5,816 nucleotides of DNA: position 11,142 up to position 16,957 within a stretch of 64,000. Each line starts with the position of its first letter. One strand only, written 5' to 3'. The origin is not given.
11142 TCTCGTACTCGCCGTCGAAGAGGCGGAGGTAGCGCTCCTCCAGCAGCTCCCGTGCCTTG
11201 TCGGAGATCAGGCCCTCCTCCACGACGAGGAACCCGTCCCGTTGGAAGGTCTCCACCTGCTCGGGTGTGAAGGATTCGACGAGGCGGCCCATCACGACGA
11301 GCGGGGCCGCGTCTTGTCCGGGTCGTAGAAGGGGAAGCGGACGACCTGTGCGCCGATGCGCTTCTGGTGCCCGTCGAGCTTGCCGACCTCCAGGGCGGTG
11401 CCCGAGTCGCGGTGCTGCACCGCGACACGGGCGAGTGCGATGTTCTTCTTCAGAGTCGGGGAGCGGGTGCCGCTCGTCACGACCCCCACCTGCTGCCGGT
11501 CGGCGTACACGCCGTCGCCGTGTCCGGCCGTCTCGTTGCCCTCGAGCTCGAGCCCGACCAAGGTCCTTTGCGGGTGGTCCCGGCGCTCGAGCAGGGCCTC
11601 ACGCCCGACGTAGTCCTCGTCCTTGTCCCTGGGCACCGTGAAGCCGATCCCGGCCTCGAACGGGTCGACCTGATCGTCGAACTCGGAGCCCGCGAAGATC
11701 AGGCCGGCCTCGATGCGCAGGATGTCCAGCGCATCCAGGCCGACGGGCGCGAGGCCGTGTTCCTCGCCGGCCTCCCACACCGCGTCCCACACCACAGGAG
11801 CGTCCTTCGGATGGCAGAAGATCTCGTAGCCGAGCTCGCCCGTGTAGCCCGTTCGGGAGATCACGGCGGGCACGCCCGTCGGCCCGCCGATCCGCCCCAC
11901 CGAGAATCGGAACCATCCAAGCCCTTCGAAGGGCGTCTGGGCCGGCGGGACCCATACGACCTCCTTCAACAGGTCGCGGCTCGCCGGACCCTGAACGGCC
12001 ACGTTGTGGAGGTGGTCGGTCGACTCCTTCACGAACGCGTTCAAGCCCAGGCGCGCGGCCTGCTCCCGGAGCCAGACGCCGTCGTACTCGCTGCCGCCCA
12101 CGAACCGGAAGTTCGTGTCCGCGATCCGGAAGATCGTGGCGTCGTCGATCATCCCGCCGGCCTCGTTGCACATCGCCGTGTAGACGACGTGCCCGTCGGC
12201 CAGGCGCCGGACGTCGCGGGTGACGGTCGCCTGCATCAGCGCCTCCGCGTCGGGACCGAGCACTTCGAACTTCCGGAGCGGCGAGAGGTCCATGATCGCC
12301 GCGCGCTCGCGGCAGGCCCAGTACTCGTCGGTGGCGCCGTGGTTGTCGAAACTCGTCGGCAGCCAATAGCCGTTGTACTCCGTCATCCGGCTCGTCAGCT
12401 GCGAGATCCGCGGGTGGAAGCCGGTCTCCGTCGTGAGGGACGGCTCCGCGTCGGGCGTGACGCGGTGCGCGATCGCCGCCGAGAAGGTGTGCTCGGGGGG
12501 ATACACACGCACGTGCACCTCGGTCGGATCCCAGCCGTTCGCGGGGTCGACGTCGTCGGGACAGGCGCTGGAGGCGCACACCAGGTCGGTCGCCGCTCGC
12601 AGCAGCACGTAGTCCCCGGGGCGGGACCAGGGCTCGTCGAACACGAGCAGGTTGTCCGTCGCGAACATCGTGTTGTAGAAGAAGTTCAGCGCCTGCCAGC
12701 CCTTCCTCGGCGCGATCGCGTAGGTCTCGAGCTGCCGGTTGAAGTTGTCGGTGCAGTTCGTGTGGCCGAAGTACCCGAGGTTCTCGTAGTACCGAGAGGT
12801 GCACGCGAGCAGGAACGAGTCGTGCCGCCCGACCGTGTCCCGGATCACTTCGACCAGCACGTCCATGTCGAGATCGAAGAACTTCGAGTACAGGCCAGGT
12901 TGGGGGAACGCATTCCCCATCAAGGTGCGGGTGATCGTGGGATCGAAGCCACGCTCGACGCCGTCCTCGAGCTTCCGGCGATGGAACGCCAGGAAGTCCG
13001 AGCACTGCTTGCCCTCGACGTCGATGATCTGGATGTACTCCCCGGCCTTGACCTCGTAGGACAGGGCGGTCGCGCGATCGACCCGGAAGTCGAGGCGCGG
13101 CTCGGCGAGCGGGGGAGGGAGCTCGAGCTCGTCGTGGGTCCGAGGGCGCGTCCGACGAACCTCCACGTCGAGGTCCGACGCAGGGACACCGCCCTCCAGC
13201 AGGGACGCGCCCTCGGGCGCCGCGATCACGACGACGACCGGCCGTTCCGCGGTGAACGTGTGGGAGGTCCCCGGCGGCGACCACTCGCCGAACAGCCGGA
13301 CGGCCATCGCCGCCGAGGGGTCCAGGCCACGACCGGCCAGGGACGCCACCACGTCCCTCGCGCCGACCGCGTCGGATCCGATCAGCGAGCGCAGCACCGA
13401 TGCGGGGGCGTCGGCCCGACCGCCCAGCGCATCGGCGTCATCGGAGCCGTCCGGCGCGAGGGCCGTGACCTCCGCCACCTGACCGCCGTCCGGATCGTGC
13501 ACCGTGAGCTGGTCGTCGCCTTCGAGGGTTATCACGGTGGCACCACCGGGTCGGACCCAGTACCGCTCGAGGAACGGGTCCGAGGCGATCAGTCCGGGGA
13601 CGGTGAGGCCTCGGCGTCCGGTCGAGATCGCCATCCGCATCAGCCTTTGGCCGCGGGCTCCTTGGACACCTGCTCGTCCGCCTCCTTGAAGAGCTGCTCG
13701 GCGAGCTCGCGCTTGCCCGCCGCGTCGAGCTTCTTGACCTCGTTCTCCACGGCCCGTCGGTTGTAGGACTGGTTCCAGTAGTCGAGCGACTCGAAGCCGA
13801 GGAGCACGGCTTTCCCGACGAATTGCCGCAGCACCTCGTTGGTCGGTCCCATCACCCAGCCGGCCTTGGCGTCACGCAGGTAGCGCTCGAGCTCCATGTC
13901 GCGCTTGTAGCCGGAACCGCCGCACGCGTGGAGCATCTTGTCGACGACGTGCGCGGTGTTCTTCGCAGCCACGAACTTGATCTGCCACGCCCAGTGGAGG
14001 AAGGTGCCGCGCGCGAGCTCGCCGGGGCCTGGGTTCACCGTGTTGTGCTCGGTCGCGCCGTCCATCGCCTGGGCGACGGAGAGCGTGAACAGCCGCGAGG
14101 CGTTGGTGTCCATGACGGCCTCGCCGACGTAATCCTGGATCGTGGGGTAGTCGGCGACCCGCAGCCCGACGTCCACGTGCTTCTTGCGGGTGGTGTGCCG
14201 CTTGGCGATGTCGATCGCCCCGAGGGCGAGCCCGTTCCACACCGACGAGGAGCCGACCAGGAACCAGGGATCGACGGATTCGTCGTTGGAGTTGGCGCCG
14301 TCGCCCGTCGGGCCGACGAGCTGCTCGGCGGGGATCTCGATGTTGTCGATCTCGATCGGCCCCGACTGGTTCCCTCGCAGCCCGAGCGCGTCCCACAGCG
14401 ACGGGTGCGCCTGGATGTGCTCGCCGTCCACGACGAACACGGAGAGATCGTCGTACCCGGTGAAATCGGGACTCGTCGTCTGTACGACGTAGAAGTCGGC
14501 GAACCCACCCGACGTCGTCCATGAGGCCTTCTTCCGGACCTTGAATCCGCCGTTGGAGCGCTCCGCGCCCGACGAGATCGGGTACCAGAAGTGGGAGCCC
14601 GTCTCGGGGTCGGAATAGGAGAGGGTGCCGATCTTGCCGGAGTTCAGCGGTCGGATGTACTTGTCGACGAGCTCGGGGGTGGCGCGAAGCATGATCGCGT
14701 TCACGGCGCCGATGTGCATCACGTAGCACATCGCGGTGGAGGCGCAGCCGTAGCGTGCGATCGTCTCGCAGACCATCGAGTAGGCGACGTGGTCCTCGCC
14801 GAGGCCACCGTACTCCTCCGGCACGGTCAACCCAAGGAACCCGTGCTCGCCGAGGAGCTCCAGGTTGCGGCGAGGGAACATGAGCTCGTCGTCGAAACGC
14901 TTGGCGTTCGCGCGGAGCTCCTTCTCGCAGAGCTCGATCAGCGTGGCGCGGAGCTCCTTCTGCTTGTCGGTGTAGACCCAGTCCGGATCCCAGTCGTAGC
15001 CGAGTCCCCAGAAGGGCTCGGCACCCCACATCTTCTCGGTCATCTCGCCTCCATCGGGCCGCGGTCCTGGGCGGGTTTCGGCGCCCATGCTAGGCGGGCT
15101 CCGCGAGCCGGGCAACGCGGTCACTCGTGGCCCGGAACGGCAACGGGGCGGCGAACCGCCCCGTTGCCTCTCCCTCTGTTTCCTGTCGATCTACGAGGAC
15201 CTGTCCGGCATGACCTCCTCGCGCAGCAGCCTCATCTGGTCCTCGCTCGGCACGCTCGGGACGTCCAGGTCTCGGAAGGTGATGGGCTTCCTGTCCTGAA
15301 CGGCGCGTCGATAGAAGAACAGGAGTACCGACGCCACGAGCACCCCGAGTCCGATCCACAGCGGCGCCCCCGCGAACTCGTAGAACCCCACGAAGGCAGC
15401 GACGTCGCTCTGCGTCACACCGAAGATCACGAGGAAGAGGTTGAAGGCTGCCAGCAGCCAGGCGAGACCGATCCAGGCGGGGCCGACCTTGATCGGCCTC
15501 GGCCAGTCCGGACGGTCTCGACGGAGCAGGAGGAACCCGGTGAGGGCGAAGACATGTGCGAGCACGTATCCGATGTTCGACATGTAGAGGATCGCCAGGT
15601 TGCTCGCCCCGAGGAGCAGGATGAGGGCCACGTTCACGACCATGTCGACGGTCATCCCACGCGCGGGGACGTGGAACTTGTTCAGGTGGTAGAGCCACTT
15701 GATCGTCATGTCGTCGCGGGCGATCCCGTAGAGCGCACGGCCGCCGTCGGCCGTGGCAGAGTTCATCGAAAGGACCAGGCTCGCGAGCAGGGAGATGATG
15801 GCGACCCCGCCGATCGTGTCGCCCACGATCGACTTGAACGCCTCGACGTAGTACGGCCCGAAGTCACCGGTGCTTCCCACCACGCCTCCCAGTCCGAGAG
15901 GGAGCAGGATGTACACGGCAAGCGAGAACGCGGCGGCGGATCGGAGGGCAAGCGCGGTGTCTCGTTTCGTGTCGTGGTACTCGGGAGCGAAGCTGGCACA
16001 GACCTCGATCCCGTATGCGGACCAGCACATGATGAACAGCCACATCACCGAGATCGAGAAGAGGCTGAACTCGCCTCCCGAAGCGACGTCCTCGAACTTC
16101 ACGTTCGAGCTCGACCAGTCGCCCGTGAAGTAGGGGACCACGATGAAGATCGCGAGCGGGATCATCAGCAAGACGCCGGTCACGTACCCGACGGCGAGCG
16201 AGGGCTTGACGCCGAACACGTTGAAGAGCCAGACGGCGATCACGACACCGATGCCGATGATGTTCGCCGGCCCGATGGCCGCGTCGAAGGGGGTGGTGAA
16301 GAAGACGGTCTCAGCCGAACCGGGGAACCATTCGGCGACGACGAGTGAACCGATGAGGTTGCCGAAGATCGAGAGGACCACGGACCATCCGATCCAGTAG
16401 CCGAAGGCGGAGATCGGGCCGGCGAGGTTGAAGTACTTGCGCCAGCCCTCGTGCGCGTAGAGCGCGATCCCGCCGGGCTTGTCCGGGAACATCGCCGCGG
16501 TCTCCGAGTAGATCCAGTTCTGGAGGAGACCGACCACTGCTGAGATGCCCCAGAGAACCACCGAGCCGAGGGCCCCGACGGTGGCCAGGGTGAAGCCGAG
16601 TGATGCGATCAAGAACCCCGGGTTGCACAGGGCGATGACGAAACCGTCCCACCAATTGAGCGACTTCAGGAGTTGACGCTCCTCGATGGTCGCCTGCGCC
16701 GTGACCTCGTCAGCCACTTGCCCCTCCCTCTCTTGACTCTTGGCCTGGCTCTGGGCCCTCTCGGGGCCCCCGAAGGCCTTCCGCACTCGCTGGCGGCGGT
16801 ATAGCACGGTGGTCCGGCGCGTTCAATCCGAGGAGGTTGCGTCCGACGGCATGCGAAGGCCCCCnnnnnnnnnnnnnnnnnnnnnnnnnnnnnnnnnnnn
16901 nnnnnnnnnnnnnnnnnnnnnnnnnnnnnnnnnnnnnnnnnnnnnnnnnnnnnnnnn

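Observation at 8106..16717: Methylated-amine island has Tdm-like and APC-permease genes but no tmm/dmmDABC; an uncharacterised gene set sits where the dimethylamine step should be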

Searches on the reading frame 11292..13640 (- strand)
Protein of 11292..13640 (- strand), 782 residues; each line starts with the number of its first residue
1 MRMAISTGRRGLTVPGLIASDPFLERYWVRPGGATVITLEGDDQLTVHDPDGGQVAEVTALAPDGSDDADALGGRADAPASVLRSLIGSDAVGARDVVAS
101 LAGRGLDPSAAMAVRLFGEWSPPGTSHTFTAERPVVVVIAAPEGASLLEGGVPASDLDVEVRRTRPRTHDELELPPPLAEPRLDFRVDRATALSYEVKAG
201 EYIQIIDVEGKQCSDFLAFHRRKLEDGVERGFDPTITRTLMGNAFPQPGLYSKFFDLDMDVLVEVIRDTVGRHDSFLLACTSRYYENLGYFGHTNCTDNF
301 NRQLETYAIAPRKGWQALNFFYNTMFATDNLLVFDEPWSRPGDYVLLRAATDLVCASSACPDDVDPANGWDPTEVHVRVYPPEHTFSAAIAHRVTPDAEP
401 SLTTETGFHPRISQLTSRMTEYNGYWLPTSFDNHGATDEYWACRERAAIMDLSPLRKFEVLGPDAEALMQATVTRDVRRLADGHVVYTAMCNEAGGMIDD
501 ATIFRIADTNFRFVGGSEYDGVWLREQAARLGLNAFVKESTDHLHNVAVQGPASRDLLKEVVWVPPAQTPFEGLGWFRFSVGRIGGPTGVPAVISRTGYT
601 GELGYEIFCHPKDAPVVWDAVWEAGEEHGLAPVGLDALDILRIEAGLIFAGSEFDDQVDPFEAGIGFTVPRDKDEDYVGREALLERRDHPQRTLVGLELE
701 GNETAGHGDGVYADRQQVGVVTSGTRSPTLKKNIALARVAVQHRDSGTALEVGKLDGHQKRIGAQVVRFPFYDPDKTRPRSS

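Call 4: search_protein_families(library=pfam, proteins=[window:11292-13640:-])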
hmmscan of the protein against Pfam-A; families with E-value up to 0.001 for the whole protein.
window:11292-13640:- (782 aa): 3 families
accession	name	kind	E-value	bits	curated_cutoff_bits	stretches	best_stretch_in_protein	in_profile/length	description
PF01571.26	GCV_T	-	1.5e-69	234.6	25.6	1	409-667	2-254/255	Aminomethyltransferase folate-binding domain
PF09347.15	DUF1989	-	2.6e-45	154.5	27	1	187-354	3-168/168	Domain of unknown function (DUF1989)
PF08669.17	GCV_T_C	-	3.9e-21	75.2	25.9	1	692-773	1-80/80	Glycine cleavage T-protein C-terminal barrel domain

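Call 9: search_protein_families(library=ncbifam, proteins=[window:11292-13640:-], max_evalue=0.00001)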
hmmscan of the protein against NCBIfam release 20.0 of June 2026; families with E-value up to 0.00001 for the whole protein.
window:11292-13640:- (782 aa): 10 families
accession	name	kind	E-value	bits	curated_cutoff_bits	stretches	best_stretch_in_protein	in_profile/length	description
NF053776.1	TmaoDeMthMsil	equivalog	0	1163.8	1100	1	22-780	11-762/763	trimethylamine N-oxide demethylase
NF001567.0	PRK00389.1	subfamily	1.5e-82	277.4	300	1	405-776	5-357/359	glycine cleavage system aminomethyltransferase GcvT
TIGR00528.1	gcvT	equivalog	9.8e-70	235.3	235.85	1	405-772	3-360/362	glycine cleavage system aminomethyltransferase GcvT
TIGR01372.1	soxA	subfamily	4.6e-50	170.4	1164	1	436-778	646-993/996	sarcosine oxidase subunit alpha family protein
NF010093.0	PRK13579.1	equivalog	6e-50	170.1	459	1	413-774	19-366/371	glycine cleavage system aminomethyltransferase GcvT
NF009133.0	PRK12486.1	equivalog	3.5e-48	164.4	410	1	419-760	29-360/369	dimethylsulfoniopropionate demethylase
TIGR03424.1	urea_degr_1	equivalog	5.1e-24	85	284.7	1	187-379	8-197/198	urea amidolyase associated protein UAAP2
TIGR03425.1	urea_degr_2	hypoth_equivalog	9.2e-14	51.2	205.95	1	190-399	10-222/233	urea amidolyase associated protein UAAP1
NF047633.1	SyrngDmethDesA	equivalog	2e-12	46.4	800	1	427-648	29-250/453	syringate O-demethylase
NF047885.1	VanMgalDeMLigM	equivalog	2.6e-12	46.4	580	1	420-648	21-251/461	vanillate/3-O-methylgallate O-demethylase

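Call 10: search_solved_structures(query=window:11292-13640:-, max_evalue=0.001)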
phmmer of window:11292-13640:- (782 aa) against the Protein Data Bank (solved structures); distinct sequences matched with E-value up to 0.001: 22.
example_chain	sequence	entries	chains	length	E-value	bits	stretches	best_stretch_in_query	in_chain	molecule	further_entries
9q59_A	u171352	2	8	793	5e-266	888.4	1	11-781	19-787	trimethylamine N-oxide demethylase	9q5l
9q5a_A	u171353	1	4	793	6.9e-264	881.3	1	11-781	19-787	Trimethylamine N-oxide Demethylase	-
1yx2_A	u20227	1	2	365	2.2e-59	205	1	417-772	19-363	Aminomethyltransferase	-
1woo_A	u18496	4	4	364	4.1e-55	190.9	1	413-773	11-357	Aminomethyltransferase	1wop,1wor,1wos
1vlo_A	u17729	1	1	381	8.3e-41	143.5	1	405-740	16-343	Aminomethyltransferase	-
3a8i_A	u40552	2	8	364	1.4e-40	142.8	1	412-740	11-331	Aminomethyltransferase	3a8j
3a8k_A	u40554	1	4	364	6.5e-40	140.6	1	412-740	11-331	Aminomethyltransferase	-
1pj5_A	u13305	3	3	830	1.2e-39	139.7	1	431-780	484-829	N,N-dimethylglycine oxidase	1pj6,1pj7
3gsi_A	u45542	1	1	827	1.5e-38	136.1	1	431-780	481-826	N,N-dimethylglycine oxidase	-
1v5v_A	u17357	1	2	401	7e-35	123.9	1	418-776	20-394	aminomethyltransferase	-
5l46_A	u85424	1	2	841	2e-33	119.1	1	418-778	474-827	Dimethylglycine dehydrogenase, mitochondrial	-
4pab_A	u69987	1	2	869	2e-31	112.5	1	436-780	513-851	Dimethylglycine dehydrogenase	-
4p9s_A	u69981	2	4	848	1e-30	110.2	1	420-780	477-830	Dimethylglycine dehydrogenase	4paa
1wsr_A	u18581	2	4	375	1.1e-29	106.7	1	418-771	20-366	Aminomethyltransferase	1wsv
3tfh_A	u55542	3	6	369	2e-28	102.6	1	410-752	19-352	GcvT-like Aminomethyltransferase protein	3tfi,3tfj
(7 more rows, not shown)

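Call 12: find_encoding_contigs(protein=window:11292-13640:-, flank=10000, max_places=6)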
Protein window:11292-13640:- (782 aa): no gene with exactly this product is on record in the collection.

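Call 22: search_solved_structures(query=window:11292-13640:-, max_evalue=1e-200, show_alignments=1)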
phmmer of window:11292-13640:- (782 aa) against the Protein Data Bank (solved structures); distinct sequences matched with E-value up to 1e-200: 2.
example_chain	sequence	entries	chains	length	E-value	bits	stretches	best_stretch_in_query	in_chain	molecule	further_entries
9q59_A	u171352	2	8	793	5e-266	888.4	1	11-781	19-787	trimethylamine N-oxide demethylase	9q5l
9q5a_A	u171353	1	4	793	6.9e-264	881.3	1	11-781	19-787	Trimethylamine N-oxide Demethylase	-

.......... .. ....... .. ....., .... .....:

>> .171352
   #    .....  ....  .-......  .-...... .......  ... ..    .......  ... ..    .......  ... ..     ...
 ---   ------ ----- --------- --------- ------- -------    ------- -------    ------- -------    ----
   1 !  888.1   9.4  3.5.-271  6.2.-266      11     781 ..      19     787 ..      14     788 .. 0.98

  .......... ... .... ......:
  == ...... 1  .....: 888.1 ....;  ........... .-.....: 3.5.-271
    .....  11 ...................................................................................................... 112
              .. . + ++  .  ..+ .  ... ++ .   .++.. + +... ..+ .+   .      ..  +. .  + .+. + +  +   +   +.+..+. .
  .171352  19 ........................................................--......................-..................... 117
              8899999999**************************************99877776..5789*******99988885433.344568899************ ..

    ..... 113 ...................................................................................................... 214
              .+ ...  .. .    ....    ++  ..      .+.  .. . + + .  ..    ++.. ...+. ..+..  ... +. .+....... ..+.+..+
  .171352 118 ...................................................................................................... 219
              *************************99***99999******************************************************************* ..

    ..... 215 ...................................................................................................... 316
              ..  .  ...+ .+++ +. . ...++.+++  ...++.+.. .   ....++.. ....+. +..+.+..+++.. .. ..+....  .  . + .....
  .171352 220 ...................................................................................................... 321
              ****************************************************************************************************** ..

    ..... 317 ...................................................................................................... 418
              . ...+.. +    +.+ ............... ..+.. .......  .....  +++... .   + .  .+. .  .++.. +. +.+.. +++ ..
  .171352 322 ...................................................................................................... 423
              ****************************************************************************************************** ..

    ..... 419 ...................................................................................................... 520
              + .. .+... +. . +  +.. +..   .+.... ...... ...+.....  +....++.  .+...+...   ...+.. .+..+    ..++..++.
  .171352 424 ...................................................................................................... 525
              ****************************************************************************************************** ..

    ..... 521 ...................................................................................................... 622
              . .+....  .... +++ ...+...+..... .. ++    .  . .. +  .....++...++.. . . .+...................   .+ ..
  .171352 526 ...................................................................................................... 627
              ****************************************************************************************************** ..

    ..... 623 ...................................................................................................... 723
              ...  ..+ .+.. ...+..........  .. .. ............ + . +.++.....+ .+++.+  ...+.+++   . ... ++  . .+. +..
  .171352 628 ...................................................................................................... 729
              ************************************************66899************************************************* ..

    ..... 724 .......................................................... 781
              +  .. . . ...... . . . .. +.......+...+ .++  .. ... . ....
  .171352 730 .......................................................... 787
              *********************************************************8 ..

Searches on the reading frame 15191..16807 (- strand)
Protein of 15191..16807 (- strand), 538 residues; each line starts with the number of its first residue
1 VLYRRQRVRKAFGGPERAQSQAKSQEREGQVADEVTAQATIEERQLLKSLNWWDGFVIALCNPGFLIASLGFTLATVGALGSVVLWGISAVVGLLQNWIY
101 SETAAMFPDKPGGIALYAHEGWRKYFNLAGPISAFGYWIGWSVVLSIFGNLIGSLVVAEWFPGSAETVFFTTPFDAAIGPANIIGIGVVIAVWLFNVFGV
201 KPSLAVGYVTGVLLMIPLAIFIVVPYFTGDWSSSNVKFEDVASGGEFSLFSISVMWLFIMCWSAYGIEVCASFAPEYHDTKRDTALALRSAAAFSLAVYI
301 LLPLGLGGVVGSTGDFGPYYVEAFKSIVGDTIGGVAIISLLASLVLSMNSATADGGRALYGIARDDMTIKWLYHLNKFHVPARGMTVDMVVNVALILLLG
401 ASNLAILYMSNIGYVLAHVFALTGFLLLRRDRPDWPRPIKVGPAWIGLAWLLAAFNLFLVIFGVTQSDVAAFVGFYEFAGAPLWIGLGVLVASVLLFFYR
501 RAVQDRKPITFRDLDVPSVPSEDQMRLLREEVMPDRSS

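Call 4: search_protein_families(library=pfam, proteins=[window:15191-16807:-])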
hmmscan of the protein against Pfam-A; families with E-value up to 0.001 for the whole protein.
window:15191-16807:- (538 aa): 2 families
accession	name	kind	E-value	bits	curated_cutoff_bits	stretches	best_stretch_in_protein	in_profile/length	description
PF13520.12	AA_permease_2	-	9.2e-39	134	27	1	50-464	1-405/427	Amino acid permease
PF00324.27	AA_permease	-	1.2e-17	64.2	24.6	1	65-487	14-453/470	Amino acid permease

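Call 9: search_protein_families(library=ncbifam, proteins=[window:15191-16807:-], max_evalue=0.00001)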
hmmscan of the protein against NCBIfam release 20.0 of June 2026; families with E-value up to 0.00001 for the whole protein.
window:15191-16807:- (538 aa): 5 families
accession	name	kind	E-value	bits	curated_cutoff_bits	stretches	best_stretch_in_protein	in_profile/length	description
NF053774.1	TmaoPremMsil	equivalog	4.9e-58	197.1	690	1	47-506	2-473/520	trimethylamine N-oxide permease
TIGR00908.1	2A0305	equivalog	1e-12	47.7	381.75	1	69-463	29-407/442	ethanolamine permease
TIGR00905.1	2A0302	subfamily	1.9e-12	46.8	409.05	1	67-403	27-353/473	basic amino acid/polyamine antiporter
TIGR00911.1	2A0308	subfamily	2e-09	36.4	701.8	1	19-512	16-484/505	L-type amino acid transporter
NF008245.0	PRK11021.1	equivalog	1.7e-08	33.9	284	1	183-428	124-367/419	L-methionine/branched-chain amino acid transporter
